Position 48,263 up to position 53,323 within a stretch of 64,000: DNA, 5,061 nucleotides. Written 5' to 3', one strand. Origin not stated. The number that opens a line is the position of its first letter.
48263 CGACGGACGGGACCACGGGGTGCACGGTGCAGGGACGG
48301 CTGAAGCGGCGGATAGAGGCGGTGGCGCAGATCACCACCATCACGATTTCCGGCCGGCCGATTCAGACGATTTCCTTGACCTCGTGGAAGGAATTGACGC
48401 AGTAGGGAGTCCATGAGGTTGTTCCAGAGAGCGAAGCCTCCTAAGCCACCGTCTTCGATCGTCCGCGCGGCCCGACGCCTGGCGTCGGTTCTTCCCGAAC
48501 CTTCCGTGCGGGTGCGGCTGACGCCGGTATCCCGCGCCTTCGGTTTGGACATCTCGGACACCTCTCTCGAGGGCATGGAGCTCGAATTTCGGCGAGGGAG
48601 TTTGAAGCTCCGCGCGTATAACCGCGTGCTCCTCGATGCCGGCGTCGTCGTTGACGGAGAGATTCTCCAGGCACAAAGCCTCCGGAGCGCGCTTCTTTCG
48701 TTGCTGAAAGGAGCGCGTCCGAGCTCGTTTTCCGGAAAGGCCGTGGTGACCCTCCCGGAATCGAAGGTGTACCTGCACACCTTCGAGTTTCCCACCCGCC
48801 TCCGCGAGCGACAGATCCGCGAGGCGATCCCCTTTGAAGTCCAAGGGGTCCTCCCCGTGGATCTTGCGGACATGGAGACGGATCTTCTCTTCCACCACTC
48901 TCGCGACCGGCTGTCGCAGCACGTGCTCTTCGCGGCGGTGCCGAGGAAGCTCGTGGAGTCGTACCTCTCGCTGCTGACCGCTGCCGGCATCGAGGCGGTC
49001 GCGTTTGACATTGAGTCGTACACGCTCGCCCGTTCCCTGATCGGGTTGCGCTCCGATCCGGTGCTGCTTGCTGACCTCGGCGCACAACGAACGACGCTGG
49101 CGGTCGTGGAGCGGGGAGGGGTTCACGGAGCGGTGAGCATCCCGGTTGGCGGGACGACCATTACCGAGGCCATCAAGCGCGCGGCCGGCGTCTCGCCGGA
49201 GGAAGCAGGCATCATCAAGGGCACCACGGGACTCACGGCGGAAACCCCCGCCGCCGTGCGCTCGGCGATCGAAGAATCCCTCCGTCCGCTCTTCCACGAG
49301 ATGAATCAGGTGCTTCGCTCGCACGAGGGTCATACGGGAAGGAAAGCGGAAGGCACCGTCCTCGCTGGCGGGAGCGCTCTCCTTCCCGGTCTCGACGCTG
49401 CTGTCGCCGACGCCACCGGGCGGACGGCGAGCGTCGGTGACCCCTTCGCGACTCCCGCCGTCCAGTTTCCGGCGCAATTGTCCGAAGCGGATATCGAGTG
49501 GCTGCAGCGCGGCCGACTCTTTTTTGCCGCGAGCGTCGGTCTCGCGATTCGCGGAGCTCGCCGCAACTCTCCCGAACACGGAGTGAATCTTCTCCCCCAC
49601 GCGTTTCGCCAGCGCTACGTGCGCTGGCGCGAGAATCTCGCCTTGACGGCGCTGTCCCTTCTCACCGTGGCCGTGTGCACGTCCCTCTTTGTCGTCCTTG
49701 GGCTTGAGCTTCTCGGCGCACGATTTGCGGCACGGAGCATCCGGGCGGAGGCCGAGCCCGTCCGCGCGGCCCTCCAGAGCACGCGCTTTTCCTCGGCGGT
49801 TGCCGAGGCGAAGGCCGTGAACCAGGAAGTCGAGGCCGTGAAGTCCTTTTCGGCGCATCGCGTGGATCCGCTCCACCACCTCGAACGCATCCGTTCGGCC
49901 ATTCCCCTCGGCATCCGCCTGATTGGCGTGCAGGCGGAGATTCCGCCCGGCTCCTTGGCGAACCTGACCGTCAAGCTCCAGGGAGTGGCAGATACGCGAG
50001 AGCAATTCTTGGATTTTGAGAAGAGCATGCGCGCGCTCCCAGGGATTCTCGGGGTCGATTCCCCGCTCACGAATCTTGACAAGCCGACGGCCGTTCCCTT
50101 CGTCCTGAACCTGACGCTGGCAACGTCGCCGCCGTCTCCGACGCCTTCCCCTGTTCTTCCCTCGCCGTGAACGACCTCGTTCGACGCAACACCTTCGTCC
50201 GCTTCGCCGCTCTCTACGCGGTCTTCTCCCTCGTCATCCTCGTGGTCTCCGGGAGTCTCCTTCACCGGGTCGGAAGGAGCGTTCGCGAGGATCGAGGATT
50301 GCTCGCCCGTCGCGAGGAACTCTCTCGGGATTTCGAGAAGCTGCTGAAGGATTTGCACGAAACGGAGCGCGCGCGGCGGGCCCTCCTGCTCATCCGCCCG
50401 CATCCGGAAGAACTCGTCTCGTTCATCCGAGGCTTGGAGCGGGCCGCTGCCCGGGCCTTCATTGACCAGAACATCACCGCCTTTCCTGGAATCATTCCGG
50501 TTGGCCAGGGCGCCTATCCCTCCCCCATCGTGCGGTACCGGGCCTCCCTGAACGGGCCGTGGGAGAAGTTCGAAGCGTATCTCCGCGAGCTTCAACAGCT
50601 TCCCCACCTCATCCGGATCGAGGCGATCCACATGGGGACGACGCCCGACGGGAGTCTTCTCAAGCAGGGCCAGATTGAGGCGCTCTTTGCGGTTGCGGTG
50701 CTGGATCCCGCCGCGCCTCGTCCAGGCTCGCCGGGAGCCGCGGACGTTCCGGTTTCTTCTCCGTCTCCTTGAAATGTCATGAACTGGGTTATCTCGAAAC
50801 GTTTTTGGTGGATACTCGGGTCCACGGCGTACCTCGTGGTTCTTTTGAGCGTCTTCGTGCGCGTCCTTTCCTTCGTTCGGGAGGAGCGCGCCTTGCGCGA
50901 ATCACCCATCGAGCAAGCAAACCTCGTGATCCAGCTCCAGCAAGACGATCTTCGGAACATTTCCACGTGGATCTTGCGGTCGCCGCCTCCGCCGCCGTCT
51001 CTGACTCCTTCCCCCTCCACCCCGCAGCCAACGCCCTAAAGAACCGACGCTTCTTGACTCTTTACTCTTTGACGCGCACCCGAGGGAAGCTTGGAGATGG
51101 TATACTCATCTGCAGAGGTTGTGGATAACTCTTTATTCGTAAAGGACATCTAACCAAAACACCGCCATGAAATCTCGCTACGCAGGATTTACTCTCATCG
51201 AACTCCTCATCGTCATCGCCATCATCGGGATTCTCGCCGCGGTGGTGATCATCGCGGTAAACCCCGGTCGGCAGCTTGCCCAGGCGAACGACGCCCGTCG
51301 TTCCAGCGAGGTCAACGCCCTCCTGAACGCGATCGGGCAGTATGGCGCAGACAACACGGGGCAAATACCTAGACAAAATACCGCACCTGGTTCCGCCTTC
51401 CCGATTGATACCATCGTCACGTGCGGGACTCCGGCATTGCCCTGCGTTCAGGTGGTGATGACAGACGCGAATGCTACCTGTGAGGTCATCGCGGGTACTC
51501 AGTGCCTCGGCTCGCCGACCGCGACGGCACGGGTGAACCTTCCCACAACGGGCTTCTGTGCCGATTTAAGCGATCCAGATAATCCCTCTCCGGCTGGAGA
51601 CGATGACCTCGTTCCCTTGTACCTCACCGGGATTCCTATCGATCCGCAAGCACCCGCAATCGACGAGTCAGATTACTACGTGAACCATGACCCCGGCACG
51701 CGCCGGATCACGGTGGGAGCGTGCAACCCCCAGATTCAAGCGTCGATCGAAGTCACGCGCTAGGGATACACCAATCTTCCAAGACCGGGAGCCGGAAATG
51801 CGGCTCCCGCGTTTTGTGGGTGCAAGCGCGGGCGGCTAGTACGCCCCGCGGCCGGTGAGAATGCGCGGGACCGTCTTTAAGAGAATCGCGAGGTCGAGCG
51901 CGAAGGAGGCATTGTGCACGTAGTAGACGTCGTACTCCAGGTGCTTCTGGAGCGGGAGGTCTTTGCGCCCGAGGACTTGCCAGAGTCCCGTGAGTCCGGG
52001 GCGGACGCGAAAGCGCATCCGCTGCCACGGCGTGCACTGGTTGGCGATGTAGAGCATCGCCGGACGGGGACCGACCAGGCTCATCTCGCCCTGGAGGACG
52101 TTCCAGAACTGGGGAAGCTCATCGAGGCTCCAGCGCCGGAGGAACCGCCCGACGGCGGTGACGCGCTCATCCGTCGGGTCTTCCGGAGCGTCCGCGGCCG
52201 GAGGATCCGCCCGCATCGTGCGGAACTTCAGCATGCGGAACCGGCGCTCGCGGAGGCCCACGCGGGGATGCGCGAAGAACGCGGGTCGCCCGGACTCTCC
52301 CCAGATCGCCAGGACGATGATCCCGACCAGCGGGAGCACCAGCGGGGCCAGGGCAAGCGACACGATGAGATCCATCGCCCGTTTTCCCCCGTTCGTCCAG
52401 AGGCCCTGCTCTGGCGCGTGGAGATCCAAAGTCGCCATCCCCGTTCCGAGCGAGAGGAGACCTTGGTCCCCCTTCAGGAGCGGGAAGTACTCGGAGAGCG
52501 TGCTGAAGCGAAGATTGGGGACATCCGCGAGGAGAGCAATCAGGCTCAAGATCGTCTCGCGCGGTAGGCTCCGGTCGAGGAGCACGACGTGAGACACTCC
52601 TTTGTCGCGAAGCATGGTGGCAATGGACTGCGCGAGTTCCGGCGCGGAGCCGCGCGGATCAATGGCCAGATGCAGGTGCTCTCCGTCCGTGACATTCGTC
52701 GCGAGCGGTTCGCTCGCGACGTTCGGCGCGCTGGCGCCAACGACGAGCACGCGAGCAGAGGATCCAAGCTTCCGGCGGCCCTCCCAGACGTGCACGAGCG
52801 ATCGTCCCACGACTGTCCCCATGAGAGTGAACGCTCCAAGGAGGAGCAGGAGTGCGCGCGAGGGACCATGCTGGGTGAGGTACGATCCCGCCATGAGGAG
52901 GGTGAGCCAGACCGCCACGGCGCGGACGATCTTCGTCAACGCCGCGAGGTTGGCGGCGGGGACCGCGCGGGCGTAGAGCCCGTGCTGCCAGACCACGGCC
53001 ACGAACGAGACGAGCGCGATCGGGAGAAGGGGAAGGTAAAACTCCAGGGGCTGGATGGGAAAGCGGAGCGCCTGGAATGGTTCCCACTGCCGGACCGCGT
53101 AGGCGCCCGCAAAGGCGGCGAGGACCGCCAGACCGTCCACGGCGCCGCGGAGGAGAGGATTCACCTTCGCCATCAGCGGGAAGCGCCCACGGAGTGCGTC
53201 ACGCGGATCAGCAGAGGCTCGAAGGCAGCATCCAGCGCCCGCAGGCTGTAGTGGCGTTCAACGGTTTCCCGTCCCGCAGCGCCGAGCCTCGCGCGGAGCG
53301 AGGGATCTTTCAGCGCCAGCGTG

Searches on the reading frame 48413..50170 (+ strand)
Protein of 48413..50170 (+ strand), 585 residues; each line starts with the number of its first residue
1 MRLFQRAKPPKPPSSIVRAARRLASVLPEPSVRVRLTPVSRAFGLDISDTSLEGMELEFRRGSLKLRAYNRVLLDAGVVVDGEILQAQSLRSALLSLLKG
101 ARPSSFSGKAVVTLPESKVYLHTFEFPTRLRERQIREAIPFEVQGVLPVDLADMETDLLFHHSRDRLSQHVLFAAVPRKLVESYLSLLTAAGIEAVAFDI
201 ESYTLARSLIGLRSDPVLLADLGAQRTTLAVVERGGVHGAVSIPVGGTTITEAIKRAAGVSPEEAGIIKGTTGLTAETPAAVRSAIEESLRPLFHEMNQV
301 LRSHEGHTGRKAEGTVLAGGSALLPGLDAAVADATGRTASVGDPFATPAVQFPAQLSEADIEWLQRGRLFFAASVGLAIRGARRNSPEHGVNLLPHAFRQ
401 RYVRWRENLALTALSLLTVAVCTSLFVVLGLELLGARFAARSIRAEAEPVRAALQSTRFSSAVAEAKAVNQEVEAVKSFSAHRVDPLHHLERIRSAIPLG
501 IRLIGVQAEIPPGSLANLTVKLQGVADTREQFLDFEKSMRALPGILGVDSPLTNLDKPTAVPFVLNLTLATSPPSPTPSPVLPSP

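Call 6: search_protein_families(library=pfam, proteins=[window:48413-50170:+], max_evalue=0.1)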
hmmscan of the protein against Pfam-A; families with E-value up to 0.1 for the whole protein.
window:48413-50170:+ (585 aa): 5 families
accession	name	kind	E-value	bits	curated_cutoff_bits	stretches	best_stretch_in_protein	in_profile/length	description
PF11104.14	PilM_2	-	1.3e-32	113.5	27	1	44-381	1-339/340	Type IV pilus assembly protein PilM;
PF14450.12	FtsA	-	2.6e-10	41.1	31.8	1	219-347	2-124/127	Cell division protein FtsA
PF06723.19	MreB_Mbl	-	1.4e-06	27.9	27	1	279-343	239-305/327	MreB/Mbl protein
PF25216.1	Volactin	-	0.0026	17.7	35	1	222-334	173-290/321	Volactin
PF05134.19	T2SSL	-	0.0042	16.9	25.5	1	109-195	48-128/231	Type II secretion system (T2SS), protein L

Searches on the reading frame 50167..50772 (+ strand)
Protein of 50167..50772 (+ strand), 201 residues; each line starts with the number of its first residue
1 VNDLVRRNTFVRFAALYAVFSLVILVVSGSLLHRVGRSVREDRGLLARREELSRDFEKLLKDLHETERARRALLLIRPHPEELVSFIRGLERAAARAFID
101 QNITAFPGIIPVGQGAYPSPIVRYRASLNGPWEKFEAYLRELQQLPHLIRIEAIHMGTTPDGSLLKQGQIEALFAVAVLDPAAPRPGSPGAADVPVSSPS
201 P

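Call 6: search_protein_families(library=pfam, proteins=[window:50167-50772:+], max_evalue=0.1)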
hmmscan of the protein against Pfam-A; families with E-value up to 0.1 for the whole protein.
window:50167-50772:+ (201 aa): 0 families

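Call 32: search_protein_families(library=ncbifam, proteins=[window:50167-50772:+], max_evalue=1)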
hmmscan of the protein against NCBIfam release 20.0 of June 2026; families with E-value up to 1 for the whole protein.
window:50167-50772:+ (201 aa): 1 family
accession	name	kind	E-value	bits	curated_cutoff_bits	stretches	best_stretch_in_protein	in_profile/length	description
NF040576.1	T2SS_GspM_XpsM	equivalog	6.5e-06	25.9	60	1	13-162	9-156/180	type II secretion system protein GspM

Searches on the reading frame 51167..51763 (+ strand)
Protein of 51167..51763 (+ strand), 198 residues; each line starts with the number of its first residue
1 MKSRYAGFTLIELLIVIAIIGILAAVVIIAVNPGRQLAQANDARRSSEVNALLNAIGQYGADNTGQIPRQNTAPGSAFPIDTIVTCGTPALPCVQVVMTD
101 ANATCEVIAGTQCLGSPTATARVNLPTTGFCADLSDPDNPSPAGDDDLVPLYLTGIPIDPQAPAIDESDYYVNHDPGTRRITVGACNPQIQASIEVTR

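Call 6: search_protein_families(library=pfam, proteins=[window:51167-51763:+], max_evalue=0.1)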
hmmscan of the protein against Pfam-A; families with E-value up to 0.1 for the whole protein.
window:51167-51763:+ (198 aa): 2 families
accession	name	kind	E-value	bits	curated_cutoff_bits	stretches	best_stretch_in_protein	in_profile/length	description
PF07963.17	N_methyl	-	3.4e-09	36.3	21.2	1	3-27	2-26/27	Prokaryotic N-terminal methylation motif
PF23960.2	DUF7289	-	0.087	12.8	27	0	13-61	13-62/238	Family of unknown function (DUF7289)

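Call 32: search_protein_families(library=ncbifam, proteins=[window:51167-51763:+], max_evalue=1)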
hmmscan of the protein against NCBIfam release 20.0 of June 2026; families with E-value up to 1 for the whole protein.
window:51167-51763:+ (198 aa): 14 families
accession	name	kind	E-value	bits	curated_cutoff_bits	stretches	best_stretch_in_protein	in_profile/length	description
TIGR01710.1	typeII_sec_gspG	equivalog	1.6e-08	34.7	88.85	1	7-68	2-60/134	type II secretion system major pseudopilin GspG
TIGR01708.2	typeII_sec_gspH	equivalog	2.4e-08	34.1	80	1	6-41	2-39/169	type II secretion system minor pseudopilin GspH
TIGR02532.1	IV_pilin_GFxxxE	domain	5e-07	29.3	16.3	1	6-28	2-24/24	prepilin-type N-terminal cleavage/methylation domain-containing protein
NF041775.1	typeIV_PilA_Myxo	equivalog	2.8e-06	27.5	400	1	3-30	8-35/214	type IV pilin protein PilA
NF007862.0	PRK10574.1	equivalog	1.8e-05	24.9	138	1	5-30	4-29/145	prepilin peptidase-dependent pilin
TIGR02596.1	TIGR02596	subfamily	8.9e-05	22.6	70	1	8-33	1-26/196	Verru_Chthon cassette protein D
NF040999.1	pilin_ComGC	equivalog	0.0001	22.4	75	1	6-34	2-30/84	competence type IV pilus major pilin ComGC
NF041013.1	T4P_ComGE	equivalog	0.00048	20.2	49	1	5-57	3-54/83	competence type IV pilus minor pilin ComGE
TIGR01711.1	gspJ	equivalog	0.0007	19.4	64.85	1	6-72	1-66/192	type II secretion system minor pseudopilin GspJ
TIGR01707.1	gspI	equivalog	0.0012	19.3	44.35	1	7-71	1-61/101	type II secretion system minor pseudopilin GspI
NF007800.0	PRK10506.1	equivalog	0.01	15.6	158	1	4-26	7-29/163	prepilin peptidase-dependent protein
NF040982.1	ComGD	equivalog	0.016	15.6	70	1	6-32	2-28/139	competence type IV pilus minor pilin ComGD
TIGR02599.1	TIGR02599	subfamily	0.022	14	256.5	1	7-46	1-40/361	Verru_Chthon cassette protein C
NF041002.1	pilin_ComGF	equivalog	0.058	13.6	80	1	6-51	2-47/139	competence type IV pilus minor pilin ComGF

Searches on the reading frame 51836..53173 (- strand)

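Call 14: search_protein_families(library=pfam, proteins=[window:51836-53173:-], max_evalue=0.01)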
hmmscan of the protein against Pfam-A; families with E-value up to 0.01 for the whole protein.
window:51836-53173:- (445 aa): 2 families
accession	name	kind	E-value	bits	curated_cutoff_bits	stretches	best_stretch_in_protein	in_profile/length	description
PF02397.22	Bac_transf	-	2.7e-60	203.4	27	1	264-439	1-178/179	Bacterial sugar transferase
PF23682.1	ORF28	-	0.003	18.1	27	1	41-98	10-67/97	ORF28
